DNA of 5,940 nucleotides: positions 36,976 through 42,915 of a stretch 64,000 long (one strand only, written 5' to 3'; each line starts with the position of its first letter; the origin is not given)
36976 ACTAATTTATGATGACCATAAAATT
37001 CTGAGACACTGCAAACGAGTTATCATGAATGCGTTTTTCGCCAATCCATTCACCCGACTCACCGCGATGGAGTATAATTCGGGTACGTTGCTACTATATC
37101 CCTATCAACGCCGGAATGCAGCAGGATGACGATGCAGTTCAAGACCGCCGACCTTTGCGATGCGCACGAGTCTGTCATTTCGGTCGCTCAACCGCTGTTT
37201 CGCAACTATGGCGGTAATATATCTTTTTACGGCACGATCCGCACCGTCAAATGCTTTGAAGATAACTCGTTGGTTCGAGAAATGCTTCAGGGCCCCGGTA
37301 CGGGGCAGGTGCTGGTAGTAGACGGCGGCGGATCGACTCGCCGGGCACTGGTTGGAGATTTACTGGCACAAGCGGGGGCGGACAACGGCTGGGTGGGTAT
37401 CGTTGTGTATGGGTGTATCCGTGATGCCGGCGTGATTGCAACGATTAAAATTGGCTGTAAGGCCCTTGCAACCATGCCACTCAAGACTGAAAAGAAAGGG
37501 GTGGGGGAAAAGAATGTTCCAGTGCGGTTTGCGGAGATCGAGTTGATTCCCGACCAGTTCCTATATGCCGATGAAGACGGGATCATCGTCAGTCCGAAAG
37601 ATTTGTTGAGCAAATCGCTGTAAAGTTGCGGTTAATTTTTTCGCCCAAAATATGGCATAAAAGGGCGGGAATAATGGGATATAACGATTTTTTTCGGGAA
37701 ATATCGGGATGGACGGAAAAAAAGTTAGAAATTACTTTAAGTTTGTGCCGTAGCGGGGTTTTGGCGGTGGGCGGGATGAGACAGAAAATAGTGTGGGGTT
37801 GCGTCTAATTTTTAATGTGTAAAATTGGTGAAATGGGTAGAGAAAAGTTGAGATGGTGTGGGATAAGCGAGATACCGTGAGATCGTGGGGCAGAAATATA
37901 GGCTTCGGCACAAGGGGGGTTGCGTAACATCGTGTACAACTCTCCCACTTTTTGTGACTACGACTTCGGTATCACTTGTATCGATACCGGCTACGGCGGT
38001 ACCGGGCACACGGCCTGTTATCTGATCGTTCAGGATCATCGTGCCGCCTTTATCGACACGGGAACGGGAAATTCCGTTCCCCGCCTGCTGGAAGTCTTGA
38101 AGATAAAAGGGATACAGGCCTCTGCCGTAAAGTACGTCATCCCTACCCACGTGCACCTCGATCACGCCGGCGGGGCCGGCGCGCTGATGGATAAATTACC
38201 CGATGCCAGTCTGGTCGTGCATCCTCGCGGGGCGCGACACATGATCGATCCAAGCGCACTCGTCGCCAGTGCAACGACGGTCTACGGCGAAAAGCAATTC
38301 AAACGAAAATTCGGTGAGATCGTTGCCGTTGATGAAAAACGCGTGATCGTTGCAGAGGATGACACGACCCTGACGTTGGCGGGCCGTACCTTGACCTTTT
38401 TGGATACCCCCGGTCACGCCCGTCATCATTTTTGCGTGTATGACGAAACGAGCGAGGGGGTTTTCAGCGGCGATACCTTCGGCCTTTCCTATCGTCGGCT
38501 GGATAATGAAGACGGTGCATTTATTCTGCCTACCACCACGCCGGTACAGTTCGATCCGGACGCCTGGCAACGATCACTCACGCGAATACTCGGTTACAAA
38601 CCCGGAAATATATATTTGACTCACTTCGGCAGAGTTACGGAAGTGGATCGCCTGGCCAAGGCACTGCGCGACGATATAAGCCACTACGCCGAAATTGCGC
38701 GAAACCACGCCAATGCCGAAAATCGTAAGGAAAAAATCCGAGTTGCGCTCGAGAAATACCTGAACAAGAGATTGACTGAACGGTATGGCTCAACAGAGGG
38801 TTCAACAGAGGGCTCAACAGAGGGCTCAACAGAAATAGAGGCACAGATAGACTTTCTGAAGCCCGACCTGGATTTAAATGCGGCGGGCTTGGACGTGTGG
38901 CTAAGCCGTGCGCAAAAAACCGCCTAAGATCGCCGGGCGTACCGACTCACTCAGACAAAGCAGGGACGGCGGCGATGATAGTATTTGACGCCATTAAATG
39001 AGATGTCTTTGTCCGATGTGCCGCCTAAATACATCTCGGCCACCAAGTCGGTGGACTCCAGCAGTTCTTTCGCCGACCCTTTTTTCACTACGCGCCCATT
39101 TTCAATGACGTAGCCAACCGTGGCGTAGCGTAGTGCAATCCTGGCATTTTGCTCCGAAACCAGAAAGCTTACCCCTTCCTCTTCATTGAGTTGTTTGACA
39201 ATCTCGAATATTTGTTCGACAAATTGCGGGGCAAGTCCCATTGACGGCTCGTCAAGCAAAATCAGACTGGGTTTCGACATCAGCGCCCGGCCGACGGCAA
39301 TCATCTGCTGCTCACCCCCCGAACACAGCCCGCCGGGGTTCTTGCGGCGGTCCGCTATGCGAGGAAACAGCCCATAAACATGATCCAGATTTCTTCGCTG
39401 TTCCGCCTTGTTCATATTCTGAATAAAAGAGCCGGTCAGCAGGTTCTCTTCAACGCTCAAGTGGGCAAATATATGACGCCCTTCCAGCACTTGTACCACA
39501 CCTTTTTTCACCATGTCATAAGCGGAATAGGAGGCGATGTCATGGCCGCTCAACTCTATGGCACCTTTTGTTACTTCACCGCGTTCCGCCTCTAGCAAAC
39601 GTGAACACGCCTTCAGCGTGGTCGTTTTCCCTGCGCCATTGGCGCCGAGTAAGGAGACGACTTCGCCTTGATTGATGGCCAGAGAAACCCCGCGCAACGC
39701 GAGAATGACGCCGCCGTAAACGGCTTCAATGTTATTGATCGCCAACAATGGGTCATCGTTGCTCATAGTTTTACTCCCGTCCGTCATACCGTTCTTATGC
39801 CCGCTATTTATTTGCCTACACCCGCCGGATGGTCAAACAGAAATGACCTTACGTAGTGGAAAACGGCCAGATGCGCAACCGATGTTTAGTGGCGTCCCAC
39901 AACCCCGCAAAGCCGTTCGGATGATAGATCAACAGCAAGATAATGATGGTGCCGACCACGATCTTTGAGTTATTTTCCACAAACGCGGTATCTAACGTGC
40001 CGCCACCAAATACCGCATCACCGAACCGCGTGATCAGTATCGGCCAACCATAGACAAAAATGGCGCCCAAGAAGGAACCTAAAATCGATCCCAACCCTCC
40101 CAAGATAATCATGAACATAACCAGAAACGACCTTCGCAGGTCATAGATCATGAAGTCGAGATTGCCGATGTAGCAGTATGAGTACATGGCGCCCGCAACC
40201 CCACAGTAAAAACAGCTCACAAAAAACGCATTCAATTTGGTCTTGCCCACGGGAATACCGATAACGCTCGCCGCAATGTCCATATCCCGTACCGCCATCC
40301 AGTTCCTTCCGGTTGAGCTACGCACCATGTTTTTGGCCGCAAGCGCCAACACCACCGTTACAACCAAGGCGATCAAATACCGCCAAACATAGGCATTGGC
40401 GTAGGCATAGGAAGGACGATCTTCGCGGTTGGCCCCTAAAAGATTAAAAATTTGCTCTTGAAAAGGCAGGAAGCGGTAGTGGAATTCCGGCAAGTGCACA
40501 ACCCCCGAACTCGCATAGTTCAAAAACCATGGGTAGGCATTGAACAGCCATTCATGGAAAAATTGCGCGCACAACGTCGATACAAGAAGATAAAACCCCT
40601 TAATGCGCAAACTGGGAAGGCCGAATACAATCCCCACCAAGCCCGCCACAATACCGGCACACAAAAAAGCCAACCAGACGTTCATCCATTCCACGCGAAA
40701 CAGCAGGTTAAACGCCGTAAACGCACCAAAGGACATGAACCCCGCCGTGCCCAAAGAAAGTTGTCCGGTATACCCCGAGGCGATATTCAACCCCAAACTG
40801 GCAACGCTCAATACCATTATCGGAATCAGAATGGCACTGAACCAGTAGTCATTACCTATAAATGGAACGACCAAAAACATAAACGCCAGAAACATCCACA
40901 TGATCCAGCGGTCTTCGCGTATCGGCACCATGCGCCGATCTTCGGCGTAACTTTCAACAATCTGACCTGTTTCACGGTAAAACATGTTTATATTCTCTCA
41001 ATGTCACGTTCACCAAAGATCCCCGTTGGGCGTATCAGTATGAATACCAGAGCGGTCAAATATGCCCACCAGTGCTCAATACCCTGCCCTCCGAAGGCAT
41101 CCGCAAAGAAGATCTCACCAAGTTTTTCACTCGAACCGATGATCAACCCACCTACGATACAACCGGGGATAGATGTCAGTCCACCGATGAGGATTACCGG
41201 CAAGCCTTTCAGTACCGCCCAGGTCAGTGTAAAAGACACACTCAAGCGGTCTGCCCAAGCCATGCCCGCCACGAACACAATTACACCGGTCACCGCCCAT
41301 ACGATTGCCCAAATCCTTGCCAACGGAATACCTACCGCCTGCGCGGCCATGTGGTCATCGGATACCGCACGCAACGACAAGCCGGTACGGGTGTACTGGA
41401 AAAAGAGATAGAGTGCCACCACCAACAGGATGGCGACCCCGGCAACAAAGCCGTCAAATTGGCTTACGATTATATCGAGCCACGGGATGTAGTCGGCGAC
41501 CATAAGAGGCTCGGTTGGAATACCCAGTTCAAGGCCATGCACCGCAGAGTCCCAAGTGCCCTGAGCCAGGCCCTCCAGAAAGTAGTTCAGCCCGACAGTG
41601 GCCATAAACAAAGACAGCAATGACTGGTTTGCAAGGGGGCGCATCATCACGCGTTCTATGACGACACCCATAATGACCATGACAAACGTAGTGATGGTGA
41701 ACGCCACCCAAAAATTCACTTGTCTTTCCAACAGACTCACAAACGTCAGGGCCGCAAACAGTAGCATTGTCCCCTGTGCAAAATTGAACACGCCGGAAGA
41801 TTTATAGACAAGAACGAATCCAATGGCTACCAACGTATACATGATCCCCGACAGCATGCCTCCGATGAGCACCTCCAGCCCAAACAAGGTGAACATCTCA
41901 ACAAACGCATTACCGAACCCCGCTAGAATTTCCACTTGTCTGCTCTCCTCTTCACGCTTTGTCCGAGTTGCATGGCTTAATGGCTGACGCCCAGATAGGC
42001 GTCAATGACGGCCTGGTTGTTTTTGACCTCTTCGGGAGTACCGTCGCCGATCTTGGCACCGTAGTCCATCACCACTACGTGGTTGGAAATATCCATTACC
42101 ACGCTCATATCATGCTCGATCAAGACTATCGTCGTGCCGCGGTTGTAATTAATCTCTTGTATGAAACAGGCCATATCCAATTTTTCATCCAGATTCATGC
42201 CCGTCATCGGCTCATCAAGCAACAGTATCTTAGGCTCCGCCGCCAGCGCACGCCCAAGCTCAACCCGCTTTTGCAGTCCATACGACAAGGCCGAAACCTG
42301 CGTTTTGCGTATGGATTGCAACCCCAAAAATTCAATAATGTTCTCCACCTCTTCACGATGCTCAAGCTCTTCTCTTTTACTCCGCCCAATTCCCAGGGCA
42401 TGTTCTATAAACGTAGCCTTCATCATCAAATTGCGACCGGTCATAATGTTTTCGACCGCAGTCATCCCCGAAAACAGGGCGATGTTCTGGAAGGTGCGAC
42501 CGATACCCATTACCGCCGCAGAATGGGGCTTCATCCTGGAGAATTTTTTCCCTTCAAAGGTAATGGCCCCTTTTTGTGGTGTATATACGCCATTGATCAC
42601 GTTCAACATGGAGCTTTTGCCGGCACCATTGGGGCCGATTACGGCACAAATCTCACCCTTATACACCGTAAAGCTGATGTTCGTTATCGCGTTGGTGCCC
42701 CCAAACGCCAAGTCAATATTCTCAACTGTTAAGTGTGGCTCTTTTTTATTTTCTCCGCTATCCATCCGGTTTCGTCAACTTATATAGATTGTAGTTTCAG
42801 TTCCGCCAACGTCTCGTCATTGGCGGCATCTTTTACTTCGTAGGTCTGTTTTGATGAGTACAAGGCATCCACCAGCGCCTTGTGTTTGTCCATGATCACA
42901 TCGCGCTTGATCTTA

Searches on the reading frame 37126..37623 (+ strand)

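Call 56: search_protein_families(library=pfam, proteins=[window:37126-37623:+], max_evalue=0.00001)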
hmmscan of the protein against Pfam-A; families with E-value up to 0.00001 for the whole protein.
window:37126-37623:+ (165 aa): 1 family
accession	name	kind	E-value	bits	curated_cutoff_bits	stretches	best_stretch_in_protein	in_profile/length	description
PF03737.21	RraA-like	-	7.5e-44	150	24.5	1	7-155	1-152/152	Aldolase/RraA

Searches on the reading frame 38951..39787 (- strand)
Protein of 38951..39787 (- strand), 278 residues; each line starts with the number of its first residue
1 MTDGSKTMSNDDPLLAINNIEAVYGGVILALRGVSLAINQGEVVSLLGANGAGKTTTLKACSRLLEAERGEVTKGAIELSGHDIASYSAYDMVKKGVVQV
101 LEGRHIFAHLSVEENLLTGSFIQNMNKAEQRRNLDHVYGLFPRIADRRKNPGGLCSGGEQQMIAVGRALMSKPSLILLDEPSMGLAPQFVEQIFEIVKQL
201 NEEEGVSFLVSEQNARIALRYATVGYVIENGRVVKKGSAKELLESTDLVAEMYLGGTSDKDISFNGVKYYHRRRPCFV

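Call 56: search_protein_families(library=pfam, proteins=[window:38951-39787:-], max_evalue=0.00001)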
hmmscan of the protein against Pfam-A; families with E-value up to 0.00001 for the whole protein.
window:38951-39787:- (278 aa): 2 families
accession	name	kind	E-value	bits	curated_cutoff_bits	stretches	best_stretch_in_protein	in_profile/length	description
PF00005.33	ABC_tran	-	7.9e-26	91.7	25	1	31-182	1-136/137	ABC transporter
PF13304.12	AAA_21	-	9.1e-10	39.5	27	0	154-210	238-295/304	AAA domain, putative AbiEii toxin, Type IV TA system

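Call 79: search_protein_families(library=ncbifam, proteins=[window:38951-39787:-], max_evalue=0.00001)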
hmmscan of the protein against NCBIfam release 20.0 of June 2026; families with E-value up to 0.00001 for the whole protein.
window:38951-39787:- (278 aa): 180 families (the best 25 are shown)
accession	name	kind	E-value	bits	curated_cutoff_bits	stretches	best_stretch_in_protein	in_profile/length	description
NF008626.0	PRK11614.1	equivalog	9.6e-67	224.9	441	1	13-256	4-237/237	high-affinity branched-chain amino acid ABC transporter ATP-binding protein LivF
TIGR03410.1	urea_trans_UrtE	equivalog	2.9e-57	193.8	285.8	1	15-244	1-221/230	urea ABC transporter ATP-binding subunit UrtE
TIGR04406.1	LPS_export_lptB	equivalog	6.4e-41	140.2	240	1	16-256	3-235/239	LPS export ABC transporter ATP-binding protein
TIGR01188.1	drrA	subfamily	4e-35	121.6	312.45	1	24-245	3-214/302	daunorubicin resistance ABC transporter, ATP-binding protein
TIGR02315.1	ABC_phnC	equivalog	1.1e-33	116.7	266.1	1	14-244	1-235/243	phosphonate ABC transporter ATP-binding protein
TIGR03864.1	PQQ_ABC_ATP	hypoth_equivalog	4.8e-32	111.3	302.25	1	15-250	2-229/236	ABC transporter, ATP-binding subunit, PQQ-dependent alcohol dehydrogenase system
NF008144.0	PRK10895.1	equivalog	3e-31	108.7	381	1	19-255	8-236/241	LPS export ABC transporter ATP-binding protein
NF008449.1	PRK11300.1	equivalog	4.1e-31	108.1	362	1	12-255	3-253/255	high-affinity branched-chain amino acid ABC transporter ATP-binding protein LivG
TIGR00972.1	3a0107s01c2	equivalog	1.3e-30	106.6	343.2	1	15-247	2-235/248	phosphate ABC transporter ATP-binding protein PstB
TIGR03265.1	PhnT2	equivalog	4.6e-30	105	457.7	1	13-246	3-228/353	putative 2-aminoethylphosphonate ABC transporter ATP-binding protein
NF008338.0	PRK11124.1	equivalog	9.1e-30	103.9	369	1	16-244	4-230/242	arginine ABC transporter ATP-binding protein ArtP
TIGR03411.1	urea_trans_UrtD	equivalog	2.5e-29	102.7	304.1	1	14-255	2-241/242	urea ABC transporter ATP-binding protein UrtD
NF006987.0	PRK09452.1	equivalog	4.9e-29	101.2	482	1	6-246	9-239/378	spermidine/putrescine ABC transporter ATP-binding protein PotA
NF008428.0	PRK11264.1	equivalog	3e-28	98.7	406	1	30-244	18-233/250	L-cystine ABC transporter ATP-binding protein TcyN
TIGR02211.1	LolD_lipo_ex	equivalog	6.5e-28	97.8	307.75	1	30-233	20-219/221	lipoprotein-releasing ABC transporter ATP-binding protein LolD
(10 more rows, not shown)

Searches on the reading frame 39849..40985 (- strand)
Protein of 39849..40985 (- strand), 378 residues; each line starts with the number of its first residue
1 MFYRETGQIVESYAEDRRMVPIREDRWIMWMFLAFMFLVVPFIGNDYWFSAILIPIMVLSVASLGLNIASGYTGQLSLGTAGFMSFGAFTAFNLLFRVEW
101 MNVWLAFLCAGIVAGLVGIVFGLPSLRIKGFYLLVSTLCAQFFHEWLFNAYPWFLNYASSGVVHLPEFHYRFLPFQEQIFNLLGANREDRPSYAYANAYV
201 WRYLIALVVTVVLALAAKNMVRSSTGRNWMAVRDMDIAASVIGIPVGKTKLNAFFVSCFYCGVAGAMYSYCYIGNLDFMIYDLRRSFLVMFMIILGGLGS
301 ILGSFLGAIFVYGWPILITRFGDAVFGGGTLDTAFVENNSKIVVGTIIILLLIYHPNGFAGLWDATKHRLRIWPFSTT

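Call 56: search_protein_families(library=pfam, proteins=[window:39849-40985:-], max_evalue=0.00001)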
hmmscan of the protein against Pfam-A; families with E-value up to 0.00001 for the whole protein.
window:39849-40985:- (378 aa): 1 family
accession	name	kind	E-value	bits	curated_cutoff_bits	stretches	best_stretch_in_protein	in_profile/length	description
PF02653.21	BPD_transp_2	-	8.2e-33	114.1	26.8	1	51-352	4-269/269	Branched-chain amino acid transport system / permease component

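Call 79: search_protein_families(library=ncbifam, proteins=[window:39849-40985:-], max_evalue=0.00001)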
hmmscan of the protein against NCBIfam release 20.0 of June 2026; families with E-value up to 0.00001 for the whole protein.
window:39849-40985:- (378 aa): 3 families
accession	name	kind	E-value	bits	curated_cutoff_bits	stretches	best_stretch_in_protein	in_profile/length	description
NF008450.0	PRK11301.1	subfamily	4.5e-29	102.1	366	1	24-359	88-405/418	high-affinity branched-chain amino acid ABC transporter permease LivM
TIGR03408.1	urea_trans_UrtC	equivalog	1.5e-10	41.3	296.2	1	202-361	168-312/313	urea ABC transporter permease subunit UrtC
TIGR03409.1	urea_trans_UrtB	equivalog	1.4e-07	31.5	250.3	1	203-359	146-285/291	urea ABC transporter permease subunit UrtB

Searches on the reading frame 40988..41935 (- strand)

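Call 56: search_protein_families(library=pfam, proteins=[window:40988-41935:-], max_evalue=0.00001)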
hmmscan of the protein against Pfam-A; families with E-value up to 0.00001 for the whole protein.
window:40988-41935:- (315 aa): 1 family
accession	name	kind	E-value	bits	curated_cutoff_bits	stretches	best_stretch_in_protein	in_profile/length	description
PF02653.21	BPD_transp_2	-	4.9e-28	98.4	26.8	1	24-301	3-268/269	Branched-chain amino acid transport system / permease component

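Call 79: search_protein_families(library=ncbifam, proteins=[window:40988-41935:-], max_evalue=0.00001)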
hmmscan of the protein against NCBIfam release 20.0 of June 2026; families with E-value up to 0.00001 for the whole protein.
window:40988-41935:- (315 aa): 3 families
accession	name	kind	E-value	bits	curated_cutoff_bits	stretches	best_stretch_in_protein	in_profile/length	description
TIGR03409.1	urea_trans_UrtB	equivalog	5.1e-23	82.2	250.3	1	24-309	5-288/291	urea ABC transporter permease subunit UrtB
NF008011.0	PRK10740.1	equivalog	3.1e-21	76.3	379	1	17-314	6-307/308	high-affinity branched-chain amino acid ABC transporter permease LivH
TIGR03622.1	urea_t_UrtB_arc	equivalog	1.5e-14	53.9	374.25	1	33-308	14-278/284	urea ABC transporter, permease protein UrtB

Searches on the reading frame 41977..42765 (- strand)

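Call 56: search_protein_families(library=pfam, proteins=[window:41977-42765:-], max_evalue=0.00001)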
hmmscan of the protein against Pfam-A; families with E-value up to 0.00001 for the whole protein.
window:41977-42765:- (262 aa): 2 families
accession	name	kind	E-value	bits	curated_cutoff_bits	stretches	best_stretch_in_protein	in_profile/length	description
PF00005.33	ABC_tran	-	5.5e-34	118.1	25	1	28-187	2-136/137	ABC transporter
PF12399.14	BCA_ABC_TP_C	-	4.3e-10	39.4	25.5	1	238-262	2-26/27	Branched-chain amino acid ATP-binding cassette transporter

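Call 79: search_protein_families(library=ncbifam, proteins=[window:41977-42765:-], max_evalue=0.00001)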
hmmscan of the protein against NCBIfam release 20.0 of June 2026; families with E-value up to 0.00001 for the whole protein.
window:41977-42765:- (262 aa): 187 families (the best 25 are shown)
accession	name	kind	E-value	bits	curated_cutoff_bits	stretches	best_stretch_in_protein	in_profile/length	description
NF008449.1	PRK11300.1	equivalog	8.2e-71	238.2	362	1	10-259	4-253/255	high-affinity branched-chain amino acid ABC transporter ATP-binding protein LivG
TIGR03411.1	urea_trans_UrtD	equivalog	1.8e-58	198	304.1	1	12-259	3-241/242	urea ABC transporter ATP-binding protein UrtD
TIGR00968.1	3a0106s01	subfamily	1.1e-42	146.2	342.75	1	13-252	2-223/237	sulfate ABC transporter ATP-binding protein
TIGR03265.1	PhnT2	equivalog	3.9e-42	144.8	457.7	1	9-250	2-225/353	putative 2-aminoethylphosphonate ABC transporter ATP-binding protein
NF043075.1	MMSYN1_0197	equivalog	4.1e-41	141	550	1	12-251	3-224/341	spermidine/putrescine ABC transporter ATP-binding protein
TIGR03410.1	urea_trans_UrtE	equivalog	6e-40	137.1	285.8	1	12-251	1-223/230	urea ABC transporter ATP-binding subunit UrtE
NF007253.0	PRK09700.1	equivalog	6e-39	134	772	1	9-253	3-238/510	D-allose ABC transporter ATP-binding protein AlsA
TIGR04406.1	LPS_export_lptB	equivalog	6.5e-39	133.6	240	1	12-260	2-235/239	LPS export ABC transporter ATP-binding protein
TIGR02315.1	ABC_phnC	equivalog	4.1e-38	131.2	266.1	1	12-251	2-237/243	phosphonate ABC transporter ATP-binding protein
TIGR01188.1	drrA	subfamily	1.7e-37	129.3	312.45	1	21-250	3-214/302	daunorubicin resistance ABC transporter, ATP-binding protein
NF008621.0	PRK11607.1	equivalog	5.6e-37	127.4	613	1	8-250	16-240/377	putrescine ABC transporter ATP-binding subunit PotG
NF008105.0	PRK10851.1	equivalog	5.6e-37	127.3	502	1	13-251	4-228/362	sulfate/thiosulfate ABC transporter ATP-binding protein CysA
NF008030.0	PRK10762.1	equivalog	2.5e-36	125.5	745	2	10-121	3-114/501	ribose ABC transporter ATP-binding protein RbsA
NF006987.0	PRK09452.1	equivalog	3.2e-36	124.8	482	1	5-250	11-238/378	spermidine/putrescine ABC transporter ATP-binding protein PotA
NF008442.0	PRK11288.1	equivalog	5.2e-36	124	689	2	7-124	3-119/504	L-arabinose ABC transporter ATP-binding protein AraG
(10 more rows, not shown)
